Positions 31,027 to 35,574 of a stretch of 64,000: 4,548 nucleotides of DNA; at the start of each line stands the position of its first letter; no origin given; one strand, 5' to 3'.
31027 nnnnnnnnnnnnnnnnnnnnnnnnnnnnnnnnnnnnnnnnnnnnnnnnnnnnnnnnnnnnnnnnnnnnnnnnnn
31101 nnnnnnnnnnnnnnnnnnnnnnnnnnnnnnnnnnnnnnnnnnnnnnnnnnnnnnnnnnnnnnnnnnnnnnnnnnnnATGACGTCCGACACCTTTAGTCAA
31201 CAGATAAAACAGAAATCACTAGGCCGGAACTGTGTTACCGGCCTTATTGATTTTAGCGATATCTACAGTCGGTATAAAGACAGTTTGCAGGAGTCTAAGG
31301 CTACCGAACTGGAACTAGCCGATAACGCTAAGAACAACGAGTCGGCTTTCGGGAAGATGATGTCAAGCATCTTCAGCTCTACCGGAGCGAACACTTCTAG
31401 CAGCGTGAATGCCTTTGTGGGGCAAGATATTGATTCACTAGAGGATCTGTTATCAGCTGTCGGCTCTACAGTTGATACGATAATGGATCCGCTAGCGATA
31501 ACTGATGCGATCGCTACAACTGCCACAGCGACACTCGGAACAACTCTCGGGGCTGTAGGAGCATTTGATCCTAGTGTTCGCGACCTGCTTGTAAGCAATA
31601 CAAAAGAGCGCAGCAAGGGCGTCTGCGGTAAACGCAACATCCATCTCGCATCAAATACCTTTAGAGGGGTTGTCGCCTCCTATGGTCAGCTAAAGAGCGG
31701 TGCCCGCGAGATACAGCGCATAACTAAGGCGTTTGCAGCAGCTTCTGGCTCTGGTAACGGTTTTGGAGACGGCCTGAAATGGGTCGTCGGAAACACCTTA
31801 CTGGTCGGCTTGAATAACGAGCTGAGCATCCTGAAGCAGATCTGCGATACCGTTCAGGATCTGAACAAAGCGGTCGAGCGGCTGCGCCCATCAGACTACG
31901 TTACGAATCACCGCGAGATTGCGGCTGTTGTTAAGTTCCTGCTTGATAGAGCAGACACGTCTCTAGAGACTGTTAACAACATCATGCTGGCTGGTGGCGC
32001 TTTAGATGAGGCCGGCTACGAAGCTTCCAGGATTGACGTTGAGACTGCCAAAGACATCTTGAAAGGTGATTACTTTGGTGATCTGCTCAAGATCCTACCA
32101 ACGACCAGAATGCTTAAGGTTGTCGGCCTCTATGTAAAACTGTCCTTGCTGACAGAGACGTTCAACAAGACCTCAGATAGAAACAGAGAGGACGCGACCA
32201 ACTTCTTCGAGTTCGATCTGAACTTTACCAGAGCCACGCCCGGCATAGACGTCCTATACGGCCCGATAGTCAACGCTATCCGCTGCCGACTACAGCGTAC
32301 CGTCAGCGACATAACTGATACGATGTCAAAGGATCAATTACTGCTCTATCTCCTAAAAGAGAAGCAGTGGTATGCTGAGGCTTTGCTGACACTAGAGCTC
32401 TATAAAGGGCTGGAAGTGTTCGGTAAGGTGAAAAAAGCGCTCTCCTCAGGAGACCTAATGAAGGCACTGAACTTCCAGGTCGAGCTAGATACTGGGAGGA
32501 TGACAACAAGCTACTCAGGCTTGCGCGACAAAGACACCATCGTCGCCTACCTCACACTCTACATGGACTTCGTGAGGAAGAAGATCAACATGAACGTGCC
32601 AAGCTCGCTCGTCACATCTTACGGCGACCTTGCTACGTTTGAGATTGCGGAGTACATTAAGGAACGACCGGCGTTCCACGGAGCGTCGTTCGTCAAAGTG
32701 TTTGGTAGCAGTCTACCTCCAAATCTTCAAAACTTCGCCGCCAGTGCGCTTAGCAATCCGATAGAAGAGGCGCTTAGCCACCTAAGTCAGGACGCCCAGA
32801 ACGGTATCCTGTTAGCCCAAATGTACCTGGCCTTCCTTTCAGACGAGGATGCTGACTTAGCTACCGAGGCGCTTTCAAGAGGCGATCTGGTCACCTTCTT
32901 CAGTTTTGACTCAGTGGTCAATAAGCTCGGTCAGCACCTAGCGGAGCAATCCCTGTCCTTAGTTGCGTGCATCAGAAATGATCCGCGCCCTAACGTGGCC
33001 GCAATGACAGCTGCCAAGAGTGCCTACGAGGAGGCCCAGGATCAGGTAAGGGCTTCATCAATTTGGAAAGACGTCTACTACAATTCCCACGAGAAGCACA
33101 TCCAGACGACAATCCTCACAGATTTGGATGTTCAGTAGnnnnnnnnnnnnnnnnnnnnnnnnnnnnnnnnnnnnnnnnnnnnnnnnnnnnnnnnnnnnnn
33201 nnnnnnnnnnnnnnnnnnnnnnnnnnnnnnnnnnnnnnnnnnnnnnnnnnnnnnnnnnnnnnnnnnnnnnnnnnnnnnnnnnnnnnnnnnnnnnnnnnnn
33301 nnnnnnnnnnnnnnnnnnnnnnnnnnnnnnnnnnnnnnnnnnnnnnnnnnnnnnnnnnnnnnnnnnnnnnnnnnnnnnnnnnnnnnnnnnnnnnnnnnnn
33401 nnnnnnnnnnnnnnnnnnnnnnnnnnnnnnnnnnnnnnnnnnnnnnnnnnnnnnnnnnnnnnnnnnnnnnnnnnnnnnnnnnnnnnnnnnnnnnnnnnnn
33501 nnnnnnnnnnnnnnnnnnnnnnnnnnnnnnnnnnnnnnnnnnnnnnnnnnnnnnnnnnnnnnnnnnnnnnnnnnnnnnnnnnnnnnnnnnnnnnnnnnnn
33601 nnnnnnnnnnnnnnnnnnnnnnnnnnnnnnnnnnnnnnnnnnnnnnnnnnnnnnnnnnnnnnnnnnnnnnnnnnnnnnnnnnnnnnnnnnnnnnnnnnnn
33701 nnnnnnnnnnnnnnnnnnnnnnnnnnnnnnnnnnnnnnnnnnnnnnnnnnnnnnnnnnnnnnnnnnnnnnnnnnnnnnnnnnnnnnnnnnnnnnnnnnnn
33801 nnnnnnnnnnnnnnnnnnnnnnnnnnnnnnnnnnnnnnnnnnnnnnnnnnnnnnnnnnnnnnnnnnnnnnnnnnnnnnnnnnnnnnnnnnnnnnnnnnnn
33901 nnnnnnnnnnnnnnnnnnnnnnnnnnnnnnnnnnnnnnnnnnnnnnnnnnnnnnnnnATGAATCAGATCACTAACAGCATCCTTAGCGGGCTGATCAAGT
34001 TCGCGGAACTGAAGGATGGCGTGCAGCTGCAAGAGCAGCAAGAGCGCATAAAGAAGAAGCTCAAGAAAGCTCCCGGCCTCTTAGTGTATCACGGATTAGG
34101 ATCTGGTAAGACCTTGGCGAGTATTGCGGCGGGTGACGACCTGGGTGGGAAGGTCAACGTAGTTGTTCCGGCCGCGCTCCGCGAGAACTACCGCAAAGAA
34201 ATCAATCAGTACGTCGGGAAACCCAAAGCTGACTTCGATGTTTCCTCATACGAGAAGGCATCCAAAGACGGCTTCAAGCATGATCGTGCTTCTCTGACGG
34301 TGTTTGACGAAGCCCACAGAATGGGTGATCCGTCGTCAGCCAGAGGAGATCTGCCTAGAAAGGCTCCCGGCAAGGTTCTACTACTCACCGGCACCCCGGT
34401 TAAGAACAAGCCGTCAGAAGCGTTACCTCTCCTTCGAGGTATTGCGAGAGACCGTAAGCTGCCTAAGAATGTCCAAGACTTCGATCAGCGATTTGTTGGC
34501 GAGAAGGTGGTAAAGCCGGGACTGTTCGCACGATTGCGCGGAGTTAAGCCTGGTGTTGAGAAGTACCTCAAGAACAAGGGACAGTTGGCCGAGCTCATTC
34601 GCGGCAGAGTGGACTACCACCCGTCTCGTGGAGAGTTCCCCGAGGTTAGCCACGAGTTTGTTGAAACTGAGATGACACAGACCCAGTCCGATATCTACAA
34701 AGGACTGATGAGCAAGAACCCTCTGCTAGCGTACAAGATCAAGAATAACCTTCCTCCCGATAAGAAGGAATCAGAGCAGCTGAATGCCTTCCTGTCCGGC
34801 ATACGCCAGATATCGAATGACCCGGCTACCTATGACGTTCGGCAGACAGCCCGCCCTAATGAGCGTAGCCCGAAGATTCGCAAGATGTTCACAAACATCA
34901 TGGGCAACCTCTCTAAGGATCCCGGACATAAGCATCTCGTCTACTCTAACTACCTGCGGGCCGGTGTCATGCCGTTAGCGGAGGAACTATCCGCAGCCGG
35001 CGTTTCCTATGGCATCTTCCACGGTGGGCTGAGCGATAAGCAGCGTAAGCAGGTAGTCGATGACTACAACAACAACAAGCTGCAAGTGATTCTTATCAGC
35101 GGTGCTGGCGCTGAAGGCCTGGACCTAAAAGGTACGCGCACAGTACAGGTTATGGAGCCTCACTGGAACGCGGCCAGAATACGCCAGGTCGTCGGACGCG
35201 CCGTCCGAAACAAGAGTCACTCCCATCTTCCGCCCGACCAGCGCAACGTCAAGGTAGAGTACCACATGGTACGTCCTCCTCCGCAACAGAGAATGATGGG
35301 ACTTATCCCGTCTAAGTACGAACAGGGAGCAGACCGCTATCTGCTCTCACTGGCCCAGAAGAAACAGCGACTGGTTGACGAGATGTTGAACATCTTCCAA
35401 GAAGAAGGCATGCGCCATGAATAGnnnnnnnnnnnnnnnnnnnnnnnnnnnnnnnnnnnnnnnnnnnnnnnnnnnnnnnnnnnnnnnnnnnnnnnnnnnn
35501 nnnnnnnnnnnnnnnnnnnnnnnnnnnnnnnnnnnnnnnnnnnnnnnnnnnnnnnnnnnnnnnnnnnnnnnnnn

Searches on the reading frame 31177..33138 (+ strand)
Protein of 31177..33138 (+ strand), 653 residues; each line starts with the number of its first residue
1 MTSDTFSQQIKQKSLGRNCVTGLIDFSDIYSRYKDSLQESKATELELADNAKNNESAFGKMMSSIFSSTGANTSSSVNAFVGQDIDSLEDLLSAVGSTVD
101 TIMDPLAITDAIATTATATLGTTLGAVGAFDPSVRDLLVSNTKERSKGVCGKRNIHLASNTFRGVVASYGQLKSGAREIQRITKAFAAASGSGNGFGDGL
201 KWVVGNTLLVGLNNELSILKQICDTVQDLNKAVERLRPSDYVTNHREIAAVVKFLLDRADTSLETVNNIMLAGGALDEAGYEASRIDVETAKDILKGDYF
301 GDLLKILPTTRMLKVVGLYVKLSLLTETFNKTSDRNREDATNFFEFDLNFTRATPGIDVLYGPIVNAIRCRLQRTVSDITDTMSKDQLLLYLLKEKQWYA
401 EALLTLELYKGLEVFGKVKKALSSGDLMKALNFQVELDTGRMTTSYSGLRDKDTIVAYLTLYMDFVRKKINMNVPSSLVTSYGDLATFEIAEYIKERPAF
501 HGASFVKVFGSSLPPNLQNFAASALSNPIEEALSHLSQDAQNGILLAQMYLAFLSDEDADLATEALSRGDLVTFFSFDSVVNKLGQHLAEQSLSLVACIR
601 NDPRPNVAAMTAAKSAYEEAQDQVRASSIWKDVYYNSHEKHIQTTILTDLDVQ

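Call 8: search_protein_families(library=pfam, proteins=[window:31177-33138:+], max_evalue=0.01)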
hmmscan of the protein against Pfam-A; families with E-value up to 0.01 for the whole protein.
window:31177-33138:+ (653 aa): 1 family
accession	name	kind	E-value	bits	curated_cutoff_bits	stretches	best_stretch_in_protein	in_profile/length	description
PF08066.17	PMC2NT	-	0.0066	17.4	23.3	0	46-104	24-80/91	PMC2NT (NUC016) domain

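Call 32: search_protein_families(library=phrogs, proteins=[window:31177-33138:+], max_evalue=0.001)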
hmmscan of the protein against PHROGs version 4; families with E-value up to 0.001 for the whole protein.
window:31177-33138:+ (653 aa): 0 families

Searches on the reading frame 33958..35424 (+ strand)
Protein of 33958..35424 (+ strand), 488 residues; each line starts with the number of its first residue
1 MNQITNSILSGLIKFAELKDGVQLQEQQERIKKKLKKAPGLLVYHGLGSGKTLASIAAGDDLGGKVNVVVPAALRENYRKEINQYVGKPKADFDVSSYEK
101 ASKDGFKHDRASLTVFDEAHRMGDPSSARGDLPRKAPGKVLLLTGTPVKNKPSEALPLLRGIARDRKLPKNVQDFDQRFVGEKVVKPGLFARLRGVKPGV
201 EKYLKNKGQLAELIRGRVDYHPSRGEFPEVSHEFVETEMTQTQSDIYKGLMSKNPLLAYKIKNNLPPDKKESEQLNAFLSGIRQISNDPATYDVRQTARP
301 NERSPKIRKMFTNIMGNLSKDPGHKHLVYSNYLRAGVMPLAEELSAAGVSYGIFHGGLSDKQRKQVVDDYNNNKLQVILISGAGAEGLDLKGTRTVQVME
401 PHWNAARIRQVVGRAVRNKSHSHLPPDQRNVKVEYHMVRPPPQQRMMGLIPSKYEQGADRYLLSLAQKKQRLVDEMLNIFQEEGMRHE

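Call 8: search_protein_families(library=pfam, proteins=[window:33958-35424:+], max_evalue=0.01)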
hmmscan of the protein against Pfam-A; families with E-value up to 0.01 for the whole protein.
window:33958-35424:+ (488 aa): 4 families
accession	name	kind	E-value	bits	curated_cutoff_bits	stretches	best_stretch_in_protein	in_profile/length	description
PF00271.37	Helicase_C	-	6.7e-17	62.2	23.5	1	315-418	10-109/110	Helicase conserved C-terminal domain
PF00176.29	SNF2-rel_dom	-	4.2e-10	39.7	24.9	1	104-289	119-288/290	SNF2-related domain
PF04851.21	ResIII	-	1.1e-05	25.8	22.5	1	28-147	9-162/164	Type III restriction enzyme, res subunit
PF00270.35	DEAD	-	0.00049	20.3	26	0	76-130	90-136/167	DEAD/DEAH box helicase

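Call 50: search_dna_similar(query=window:33958-35424:+, collection=phages, mode=protein, max_rows=15)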
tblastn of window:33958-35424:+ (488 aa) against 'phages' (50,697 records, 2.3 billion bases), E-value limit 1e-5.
Records with a match: 22; places in all: 22; records where one place covers at least 80% of the query: 12.
Best place of each record, by identity: <60% 22.
By first word of the organism name: Listeria 6; Bacillus 4; Enterococcus 2; Caudoviricetes 2; Salmonella 1; Pseudanabaena 1; Weizmannia 1; Bacteriophage 1; Oceanotoga 1; Actinomycetia 1; and 2 more.
By host as written in the record: Listeria monocytogenes 6; - 6; Salmonella enterica subsp. enterica serovar Typhimurium ATCC 14028 1; Pseudanabaena sp. KCZY-C8 1; Weizmannia coagulans KACC 15983 1; Oceanotoga teriensis UFV_LIMV02 1; Enterococcus faecalis 1; Bacillus cereus MCR1 1; and 4 more.
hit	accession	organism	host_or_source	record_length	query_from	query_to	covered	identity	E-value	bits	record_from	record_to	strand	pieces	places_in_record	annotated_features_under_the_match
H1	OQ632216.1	Salmonella phage Arash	Salmonella enterica subsp. enterica ...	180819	23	484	95%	37.4%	5e-84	289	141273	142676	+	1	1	DNA helicase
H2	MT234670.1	Pseudanabaena phage PA-SR01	Pseudanabaena sp. KCZY-C8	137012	15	481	96%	35.5%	3e-70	249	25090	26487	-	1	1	DEAD/DEAH box helicase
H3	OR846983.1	Listeria phage LM 4-11-1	Listeria monocytogenes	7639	29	477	92%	23.4%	2e-9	66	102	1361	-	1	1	record has no annotation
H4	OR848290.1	Listeria phage LM 4-14-1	Listeria monocytogenes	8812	29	477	92%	23.4%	2e-9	66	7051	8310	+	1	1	record has no annotation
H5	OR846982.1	Listeria phage LM 4-11-1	Listeria monocytogenes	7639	29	477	92%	23.4%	2e-8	63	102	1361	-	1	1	record has no annotation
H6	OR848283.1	Listeria phage LM 4-14-1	Listeria monocytogenes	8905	29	477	92%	23.4%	2e-8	63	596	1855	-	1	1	record has no annotation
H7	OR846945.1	Listeria phage LM 4-11-1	Listeria monocytogenes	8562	47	473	88%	24.0%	6e-12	74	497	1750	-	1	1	record has no annotation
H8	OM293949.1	Weizmannia phage Youna2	Weizmannia coagulans KACC 15983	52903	33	475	91%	21.6%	2e-7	60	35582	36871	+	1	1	helicase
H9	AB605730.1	Bacillus phage SP-10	-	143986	22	417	81%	24.0%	3e-11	72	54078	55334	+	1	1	SNF2 family helicase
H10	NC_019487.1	Bacillus phage SP-10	-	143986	22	417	81%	24.0%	3e-11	72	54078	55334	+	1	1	DNA helicase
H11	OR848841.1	Listeria phage LM 4-14-1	Listeria monocytogenes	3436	79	473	81%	23.4%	5e-10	68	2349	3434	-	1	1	record has no annotation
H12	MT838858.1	Bacteriophage sp.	human fecal samples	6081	47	448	82%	23.0%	6e-17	90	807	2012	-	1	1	record has no annotation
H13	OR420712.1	Oceanotoga phage vB_OteS-UFV02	Oceanotoga teriensis UFV_LIMV02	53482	35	418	79%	22.6%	3e-9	66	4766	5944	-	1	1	superfamily II DNA/RNA helicase, SNF2 family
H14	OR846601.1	Enterococcus phage Efs 1-1-1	Enterococcus faecalis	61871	47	417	76%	22.1%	2e-8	64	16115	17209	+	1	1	record has no annotation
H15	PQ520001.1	Enterococcus phage IME_EF3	-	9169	47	417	76%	22.1%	2e-8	63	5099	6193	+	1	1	record has no annotation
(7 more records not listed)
